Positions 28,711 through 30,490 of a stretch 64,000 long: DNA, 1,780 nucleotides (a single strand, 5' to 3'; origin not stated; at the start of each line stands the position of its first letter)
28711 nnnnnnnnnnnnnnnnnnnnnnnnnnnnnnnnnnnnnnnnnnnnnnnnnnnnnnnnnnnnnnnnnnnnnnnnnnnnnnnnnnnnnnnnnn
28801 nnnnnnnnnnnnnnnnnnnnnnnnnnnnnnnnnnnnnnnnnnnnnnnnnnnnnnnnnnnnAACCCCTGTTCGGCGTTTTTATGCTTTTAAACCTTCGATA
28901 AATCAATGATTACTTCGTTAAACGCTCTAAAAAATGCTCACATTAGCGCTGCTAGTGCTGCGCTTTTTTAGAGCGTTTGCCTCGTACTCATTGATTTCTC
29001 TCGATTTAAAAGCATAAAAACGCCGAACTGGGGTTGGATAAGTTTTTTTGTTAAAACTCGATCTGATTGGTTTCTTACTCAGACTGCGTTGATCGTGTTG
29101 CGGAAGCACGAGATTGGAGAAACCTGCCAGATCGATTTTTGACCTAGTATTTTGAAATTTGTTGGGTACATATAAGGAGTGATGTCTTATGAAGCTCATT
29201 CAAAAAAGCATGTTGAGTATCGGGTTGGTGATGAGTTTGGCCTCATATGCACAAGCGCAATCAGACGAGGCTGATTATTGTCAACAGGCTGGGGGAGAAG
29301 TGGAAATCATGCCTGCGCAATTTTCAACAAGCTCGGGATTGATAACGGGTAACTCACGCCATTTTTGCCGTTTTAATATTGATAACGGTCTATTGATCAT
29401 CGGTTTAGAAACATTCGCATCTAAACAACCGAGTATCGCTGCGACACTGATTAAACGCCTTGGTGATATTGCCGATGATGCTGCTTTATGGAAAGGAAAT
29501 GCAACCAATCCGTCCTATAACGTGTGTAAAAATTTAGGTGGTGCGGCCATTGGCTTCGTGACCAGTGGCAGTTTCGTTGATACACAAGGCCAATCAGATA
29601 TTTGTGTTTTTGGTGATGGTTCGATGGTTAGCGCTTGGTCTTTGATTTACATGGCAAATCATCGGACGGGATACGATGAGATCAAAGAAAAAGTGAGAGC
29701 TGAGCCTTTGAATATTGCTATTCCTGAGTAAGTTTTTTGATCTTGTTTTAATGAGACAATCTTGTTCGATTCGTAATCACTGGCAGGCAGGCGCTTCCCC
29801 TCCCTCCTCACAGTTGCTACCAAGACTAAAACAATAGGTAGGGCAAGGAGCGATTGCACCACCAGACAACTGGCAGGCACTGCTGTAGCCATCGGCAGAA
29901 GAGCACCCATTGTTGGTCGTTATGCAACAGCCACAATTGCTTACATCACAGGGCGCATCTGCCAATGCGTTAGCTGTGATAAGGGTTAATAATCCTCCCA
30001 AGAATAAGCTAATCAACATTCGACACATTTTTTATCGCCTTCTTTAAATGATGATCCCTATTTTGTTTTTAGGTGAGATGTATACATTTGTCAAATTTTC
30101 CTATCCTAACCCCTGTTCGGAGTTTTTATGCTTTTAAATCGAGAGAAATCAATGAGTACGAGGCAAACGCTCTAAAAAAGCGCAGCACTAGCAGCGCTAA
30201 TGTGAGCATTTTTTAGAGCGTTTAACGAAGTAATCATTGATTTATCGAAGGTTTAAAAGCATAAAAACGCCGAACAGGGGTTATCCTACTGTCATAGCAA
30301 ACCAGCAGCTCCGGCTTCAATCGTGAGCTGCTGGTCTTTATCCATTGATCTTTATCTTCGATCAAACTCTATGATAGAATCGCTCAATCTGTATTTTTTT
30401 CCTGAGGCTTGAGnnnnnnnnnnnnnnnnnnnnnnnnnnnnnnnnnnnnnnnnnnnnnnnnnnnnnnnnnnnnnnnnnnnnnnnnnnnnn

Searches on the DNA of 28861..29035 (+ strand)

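Call 18: search_dna_similar(query=window:28861-29035:+, collection=plasmids, mode=distant, max_evalue=0.01, max_rows=30)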
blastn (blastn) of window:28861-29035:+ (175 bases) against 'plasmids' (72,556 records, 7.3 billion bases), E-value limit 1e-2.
No match.

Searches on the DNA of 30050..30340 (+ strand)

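Call 62: search_rna_families(source=window, start=30050, end=30340, threshold=evalue, max_evalue=5)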
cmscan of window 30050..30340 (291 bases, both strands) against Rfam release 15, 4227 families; matches with E-value up to 5: 3.
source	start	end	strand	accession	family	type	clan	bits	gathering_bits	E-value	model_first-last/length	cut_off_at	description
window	30173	30225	-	RF00057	RyhB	Gene; sRNA;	-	15.4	55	2.3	1-67/67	no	RyhB RNA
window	30165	30223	+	RF01667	rox1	Cis-reg;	-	15.1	58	2.2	14-46/59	no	Drosophila rox1 ncRNA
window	30165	30223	-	RF01667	rox1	Cis-reg;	-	14.8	58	2.8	14-46/59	no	Drosophila rox1 ncRNA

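Call 68: search_dna_similar(query=window:30108-30282:+, collection=phages, mode=distant, max_evalue=0.1, max_rows=10)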
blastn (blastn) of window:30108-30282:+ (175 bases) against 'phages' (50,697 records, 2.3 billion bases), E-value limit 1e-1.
No match.
